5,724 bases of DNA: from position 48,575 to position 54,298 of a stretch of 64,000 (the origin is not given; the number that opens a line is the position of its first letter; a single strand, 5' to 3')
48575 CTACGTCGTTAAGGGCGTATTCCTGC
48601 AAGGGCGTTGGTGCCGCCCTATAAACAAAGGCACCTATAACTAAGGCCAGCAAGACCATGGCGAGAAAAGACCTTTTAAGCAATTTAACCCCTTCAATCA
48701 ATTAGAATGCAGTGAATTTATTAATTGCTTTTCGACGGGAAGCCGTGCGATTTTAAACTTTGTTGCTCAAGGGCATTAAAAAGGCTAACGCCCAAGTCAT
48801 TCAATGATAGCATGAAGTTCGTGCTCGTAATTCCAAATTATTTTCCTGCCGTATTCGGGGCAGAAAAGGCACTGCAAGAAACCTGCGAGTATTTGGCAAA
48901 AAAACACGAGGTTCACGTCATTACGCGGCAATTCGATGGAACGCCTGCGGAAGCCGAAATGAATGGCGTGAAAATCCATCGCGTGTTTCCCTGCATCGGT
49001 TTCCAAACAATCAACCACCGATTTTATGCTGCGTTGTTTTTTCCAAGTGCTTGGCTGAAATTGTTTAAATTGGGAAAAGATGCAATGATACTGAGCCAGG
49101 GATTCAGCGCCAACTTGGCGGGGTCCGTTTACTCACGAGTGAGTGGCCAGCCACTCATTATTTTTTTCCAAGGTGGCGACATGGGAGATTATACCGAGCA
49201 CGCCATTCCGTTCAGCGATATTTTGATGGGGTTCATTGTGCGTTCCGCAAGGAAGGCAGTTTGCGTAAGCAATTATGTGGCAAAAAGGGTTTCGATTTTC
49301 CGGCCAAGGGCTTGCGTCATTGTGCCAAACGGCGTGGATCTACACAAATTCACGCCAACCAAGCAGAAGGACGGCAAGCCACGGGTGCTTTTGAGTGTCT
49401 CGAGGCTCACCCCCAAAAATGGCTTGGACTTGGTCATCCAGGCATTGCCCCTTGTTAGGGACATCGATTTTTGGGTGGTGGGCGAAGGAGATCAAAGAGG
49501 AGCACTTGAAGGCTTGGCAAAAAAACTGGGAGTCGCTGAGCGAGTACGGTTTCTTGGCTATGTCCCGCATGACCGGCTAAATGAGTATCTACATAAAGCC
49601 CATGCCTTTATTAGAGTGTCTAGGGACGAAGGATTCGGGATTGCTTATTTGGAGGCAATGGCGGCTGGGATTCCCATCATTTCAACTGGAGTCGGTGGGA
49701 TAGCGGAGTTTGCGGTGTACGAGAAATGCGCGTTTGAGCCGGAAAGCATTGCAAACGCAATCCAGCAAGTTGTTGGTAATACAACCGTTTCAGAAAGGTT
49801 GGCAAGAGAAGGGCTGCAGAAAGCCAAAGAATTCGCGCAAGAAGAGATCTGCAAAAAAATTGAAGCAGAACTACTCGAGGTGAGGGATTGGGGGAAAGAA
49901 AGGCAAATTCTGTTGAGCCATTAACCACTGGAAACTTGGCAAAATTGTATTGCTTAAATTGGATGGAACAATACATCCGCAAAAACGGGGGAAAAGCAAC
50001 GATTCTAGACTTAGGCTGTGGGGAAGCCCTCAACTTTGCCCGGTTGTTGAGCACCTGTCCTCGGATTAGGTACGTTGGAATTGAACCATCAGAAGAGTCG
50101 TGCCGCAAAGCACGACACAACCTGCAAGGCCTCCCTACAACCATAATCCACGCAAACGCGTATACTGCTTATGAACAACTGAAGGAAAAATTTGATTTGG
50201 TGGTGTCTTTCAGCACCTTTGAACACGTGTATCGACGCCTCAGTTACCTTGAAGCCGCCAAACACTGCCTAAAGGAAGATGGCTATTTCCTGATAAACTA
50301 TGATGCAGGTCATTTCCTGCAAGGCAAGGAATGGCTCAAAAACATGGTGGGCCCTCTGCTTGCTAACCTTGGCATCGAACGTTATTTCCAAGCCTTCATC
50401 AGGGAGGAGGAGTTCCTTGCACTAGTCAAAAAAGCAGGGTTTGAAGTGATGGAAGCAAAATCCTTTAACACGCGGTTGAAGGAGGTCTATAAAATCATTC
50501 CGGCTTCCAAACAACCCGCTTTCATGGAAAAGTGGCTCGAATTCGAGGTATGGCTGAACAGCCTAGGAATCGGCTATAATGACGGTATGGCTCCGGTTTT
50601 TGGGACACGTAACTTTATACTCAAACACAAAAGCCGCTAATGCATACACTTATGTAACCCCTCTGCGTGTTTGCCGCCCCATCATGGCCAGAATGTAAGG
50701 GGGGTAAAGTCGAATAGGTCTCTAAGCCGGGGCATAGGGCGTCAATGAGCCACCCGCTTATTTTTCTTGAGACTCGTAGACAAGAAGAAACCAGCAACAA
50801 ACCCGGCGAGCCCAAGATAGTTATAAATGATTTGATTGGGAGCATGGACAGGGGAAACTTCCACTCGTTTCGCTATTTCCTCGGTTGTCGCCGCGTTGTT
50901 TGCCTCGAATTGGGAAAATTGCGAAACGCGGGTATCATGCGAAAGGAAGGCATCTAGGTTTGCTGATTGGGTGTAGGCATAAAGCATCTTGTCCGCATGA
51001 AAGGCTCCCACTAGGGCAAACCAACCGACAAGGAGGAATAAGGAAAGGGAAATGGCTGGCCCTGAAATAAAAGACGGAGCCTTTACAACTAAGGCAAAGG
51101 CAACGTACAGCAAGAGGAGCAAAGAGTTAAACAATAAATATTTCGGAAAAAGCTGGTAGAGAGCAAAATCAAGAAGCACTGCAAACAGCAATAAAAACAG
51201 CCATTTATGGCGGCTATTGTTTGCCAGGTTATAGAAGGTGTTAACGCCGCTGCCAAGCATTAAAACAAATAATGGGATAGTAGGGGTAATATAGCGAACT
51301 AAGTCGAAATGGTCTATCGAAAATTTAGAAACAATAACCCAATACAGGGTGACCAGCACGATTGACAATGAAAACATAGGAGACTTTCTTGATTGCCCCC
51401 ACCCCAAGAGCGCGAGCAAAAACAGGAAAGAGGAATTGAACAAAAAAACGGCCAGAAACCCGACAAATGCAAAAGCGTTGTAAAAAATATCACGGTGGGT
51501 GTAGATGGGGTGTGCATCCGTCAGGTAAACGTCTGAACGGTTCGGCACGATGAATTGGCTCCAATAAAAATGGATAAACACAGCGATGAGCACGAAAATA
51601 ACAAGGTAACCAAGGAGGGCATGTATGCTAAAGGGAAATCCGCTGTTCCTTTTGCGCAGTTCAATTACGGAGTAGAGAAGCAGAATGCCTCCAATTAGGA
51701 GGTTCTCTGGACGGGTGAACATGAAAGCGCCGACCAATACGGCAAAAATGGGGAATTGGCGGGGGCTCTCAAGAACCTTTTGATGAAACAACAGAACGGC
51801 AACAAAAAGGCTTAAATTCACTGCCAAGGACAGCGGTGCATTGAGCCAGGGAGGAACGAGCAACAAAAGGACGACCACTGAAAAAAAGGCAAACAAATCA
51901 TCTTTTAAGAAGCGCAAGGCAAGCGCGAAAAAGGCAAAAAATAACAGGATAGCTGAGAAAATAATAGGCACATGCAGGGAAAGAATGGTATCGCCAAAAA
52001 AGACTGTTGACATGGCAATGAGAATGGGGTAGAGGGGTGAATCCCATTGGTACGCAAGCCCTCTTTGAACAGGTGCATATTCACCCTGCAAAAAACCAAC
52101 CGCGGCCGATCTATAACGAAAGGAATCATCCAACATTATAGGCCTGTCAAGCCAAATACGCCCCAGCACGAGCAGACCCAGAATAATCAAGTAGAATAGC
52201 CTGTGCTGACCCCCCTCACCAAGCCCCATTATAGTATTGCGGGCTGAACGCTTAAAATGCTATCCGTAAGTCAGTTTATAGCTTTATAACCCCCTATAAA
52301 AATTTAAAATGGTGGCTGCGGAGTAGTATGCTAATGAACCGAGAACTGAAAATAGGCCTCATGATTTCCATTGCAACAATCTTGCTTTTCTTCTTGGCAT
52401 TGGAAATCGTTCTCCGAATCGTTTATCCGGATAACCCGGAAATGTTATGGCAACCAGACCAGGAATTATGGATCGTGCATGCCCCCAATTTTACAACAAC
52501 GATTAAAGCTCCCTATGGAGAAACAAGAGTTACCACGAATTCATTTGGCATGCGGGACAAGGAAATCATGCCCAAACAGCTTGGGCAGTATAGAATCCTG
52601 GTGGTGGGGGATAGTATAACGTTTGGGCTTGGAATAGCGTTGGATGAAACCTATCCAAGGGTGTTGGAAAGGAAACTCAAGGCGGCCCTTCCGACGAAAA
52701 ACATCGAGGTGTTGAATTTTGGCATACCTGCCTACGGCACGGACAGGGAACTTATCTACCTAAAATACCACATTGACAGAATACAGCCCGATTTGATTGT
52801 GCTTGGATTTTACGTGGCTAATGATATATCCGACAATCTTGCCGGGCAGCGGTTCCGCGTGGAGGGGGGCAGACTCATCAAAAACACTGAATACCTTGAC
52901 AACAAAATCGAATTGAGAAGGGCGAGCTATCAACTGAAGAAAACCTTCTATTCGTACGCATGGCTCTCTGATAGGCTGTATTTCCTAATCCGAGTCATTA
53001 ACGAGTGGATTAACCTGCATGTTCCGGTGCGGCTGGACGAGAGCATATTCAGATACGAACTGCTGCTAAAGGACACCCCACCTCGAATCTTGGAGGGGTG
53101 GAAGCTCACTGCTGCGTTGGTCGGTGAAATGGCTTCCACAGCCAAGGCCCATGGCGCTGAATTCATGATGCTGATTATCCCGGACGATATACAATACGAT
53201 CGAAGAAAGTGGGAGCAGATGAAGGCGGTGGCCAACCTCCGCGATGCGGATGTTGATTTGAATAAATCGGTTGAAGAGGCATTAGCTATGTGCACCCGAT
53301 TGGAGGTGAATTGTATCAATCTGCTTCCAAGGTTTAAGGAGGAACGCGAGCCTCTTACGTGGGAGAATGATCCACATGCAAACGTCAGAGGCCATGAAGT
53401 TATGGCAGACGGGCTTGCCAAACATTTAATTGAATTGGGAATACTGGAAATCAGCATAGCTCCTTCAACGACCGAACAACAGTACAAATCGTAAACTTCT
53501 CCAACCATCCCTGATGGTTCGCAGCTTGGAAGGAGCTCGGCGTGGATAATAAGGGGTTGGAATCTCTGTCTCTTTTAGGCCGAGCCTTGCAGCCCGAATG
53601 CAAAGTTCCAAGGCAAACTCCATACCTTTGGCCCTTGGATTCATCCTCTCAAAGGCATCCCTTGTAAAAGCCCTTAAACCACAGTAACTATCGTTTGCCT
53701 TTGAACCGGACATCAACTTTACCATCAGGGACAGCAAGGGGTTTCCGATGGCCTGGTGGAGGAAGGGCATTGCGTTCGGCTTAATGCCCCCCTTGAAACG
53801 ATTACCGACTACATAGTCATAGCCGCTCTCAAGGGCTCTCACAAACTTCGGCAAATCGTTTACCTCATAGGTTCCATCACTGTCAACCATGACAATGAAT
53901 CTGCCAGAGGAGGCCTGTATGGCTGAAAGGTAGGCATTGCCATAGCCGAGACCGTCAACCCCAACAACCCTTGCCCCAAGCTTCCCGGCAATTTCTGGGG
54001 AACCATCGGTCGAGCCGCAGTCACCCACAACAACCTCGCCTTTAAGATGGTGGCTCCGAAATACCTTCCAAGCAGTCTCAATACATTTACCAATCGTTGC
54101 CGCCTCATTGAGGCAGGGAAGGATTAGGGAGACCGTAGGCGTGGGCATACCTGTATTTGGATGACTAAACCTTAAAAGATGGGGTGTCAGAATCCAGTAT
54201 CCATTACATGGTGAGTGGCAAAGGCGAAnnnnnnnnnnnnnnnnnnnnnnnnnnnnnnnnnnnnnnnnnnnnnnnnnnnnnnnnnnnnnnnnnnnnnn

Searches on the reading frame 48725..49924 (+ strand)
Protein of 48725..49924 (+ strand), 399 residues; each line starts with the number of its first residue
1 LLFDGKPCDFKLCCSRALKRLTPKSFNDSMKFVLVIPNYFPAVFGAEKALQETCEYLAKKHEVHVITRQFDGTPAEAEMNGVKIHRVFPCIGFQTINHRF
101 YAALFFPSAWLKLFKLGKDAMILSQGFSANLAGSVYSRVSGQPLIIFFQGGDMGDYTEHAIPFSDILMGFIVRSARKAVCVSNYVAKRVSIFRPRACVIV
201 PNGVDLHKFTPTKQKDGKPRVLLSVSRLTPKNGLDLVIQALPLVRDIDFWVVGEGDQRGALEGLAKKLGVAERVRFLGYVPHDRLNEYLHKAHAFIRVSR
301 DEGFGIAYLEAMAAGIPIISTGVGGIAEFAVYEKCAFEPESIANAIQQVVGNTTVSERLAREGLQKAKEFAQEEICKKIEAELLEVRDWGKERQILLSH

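Call 21: search_protein_families(library=pfam, proteins=[window:48725-49924:+], max_evalue=0.001)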
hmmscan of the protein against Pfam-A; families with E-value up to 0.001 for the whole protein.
window:48725-49924:+ (399 aa): 6 families
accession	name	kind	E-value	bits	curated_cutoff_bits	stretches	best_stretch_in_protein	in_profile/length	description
PF00534.26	Glycos_transf_1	-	1.9e-32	112.6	26.4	1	213-363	9-169/172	Glycosyl transferases group 1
PF13692.12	Glyco_trans_1_4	-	5.8e-29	101.6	27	1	220-350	2-140/142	Glycosyl transferases group 1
PF13439.12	Glyco_transf_4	-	1.5e-14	54.8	28.5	1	45-207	3-169/170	Glycosyltransferase Family 4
PF20706.3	GT4-conflict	-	1.1e-10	41.6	26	1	196-360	173-348/385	Family 4 Glycosyltransferase in conflict systems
PF13579.12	Glyco_trans_4_4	-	5.7e-09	36.9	29.7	1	45-203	2-158/158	Glycosyl transferase 4-like domain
PF13524.12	Glyco_trans_1_2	-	1.9e-05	25.1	25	1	244-367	12-129/144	Glycosyl transferase-like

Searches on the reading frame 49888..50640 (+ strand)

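Call 21: search_protein_families(library=pfam, proteins=[window:49888-50640:+], max_evalue=0.001)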
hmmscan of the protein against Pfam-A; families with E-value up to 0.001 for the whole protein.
window:49888-50640:+ (250 aa): 9 families
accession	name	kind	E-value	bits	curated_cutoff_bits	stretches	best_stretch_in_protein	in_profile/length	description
PF13489.12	Methyltransf_23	-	8.3e-17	61.8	27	1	32-189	19-163/164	Methyltransferase domain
PF08241.18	Methyltransf_11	-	1.3e-14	55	21.2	1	40-136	1-95/95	Methyltransferase domain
PF08242.18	Methyltransf_12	-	1.9e-14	54.6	30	1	40-134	1-98/98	Methyltransferase domain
PF13649.12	Methyltransf_25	-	2.6e-14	54.1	27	1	39-132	1-97/97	Methyltransferase domain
PF13847.12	Methyltransf_31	-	5.5e-13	49.3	27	1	36-140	4-113/145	Methyltransferase domain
PF02353.26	CMAS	-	1.2e-09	38.3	27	1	37-137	64-165/273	Mycolic acid cyclopropane synthetase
PF05175.20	MTS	-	1.5e-06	28.4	23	1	33-153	30-153/170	Methyltransferase small domain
PF06325.19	PrmA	-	0.00017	21.6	22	0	21-135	150-257/296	Ribosomal protein L11 methyltransferase (PrmA)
PF08003.17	Methyltransf_9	-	0.00027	20.5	23.8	1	37-136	117-217/315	Protein of unknown function (DUF1698)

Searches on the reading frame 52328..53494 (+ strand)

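Call 21: search_protein_families(library=pfam, proteins=[window:52328-53494:+], max_evalue=0.001)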
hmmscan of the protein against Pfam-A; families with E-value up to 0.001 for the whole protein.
window:52328-53494:+ (388 aa): 3 families
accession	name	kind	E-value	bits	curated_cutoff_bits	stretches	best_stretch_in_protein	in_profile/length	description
PF13472.12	Lipase_GDSL_2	-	4.7e-09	37.4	32.9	1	92-179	1-87/178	GDSL-like Lipase/Acylhydrolase family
PF00657.28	Lipase_GDSL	-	1.7e-05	25.5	23.6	0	90-175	1-102/208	GDSL-like Lipase/Acylhydrolase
PF25182.1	NonGDSL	-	0.00051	19.9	80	1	83-158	23-99/220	Non-GDSL lipase-like family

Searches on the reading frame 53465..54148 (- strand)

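Call 21: search_protein_families(library=pfam, proteins=[window:53465-54148:-], max_evalue=0.001)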
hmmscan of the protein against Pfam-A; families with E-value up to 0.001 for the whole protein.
window:53465-54148:- (227 aa): 1 family
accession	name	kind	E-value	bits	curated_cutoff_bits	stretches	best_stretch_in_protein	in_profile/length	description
PF00535.33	Glycos_transf_2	-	2.3e-22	80.1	23.3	1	7-168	1-166/168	Glycosyl transferase family 2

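Call 65: search_protein_families(library=ncbifam, proteins=[window:53465-54148:-], max_evalue=0.01)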
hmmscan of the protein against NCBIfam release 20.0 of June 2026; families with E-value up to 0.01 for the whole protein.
window:53465-54148:- (227 aa): 15 families
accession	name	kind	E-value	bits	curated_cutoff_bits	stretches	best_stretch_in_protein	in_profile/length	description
TIGR04182.1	glyco_TIGR04182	equivalog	4.6e-39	134.5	325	1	6-217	2-209/293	S-layer glycoprotein N-glycosyltransferase AglJ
NF041391.1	DPhHxTase_Halo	equivalog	3e-29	101.5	375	1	13-216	4-199/213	dolichyl-phosphate hexose transferase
NF058614.1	PPMAGASynPpgS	equivalog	8.7e-17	61.3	370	1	6-195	2-191/226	polyprenyl-phospho-N-acetylgalactosaminyl synthase PpgS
NF010496.0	PRK13915.1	equivalog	8e-13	48.1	262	1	5-105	32-137/307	glucosyl-3-phosphoglycerate synthase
TIGR04283.1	glyco_like_mftF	equivalog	1.6e-09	37.7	182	1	6-128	1-117/221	TIGR04283 family arsenosugar biosynthesis glycosyltransferase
NF007986.1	PRK10714.1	equivalog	1.3e-08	34.3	529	1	5-171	7-174/316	undecaprenyl-phosphate 4-deoxy-4-formamido-L-arabinose transferase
TIGR03111.1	glyc2_xrt_Gpos1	hypoth_equivalog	1.9e-05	23.7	363.95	1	3-108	48-158/439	TIGR03111 family XrtG-associated glycosyltransferase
NF047588.1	GlcsyltransPgfSStrep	equivalog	2.8e-05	23.5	500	1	6-169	3-167/308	glycosyltransferase PgfS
TIGR03937.1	PgaC_IcaA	equivalog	7.2e-05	21.9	422.3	1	3-107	44-151/407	poly-beta-1,6-N-acetyl-D-glucosamine synthase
NF041875.1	EPS_EpsD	equivalog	0.00012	21.6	370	1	6-166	1-167/325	exopolysaccharide biosynthesis glycosyltransferase EpsD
NF047683.1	TeichurnBiosyTuaG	equivalog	0.00025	20.7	400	1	3-105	5-110/252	teichuronic acid biosynthesis protein TuaG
TIGR04242.1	nodulat_NodC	equivalog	0.0013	17.8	550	1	3-106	47-156/395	chitooligosaccharide synthase NodC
NF007482.0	PRK10073.1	equivalog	0.003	16.6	423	1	3-93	5-97/334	glycosyltransferase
TIGR03469.1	HpnB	hypoth_equivalog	0.0052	15.8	379.25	1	4-59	44-97/386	hopene-associated glycosyltransferase HpnB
NF045692.1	OglycostaseCruG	equivalog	0.0077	15.2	600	0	5-54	42-88/386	2'-O-glycosyltransferase CruG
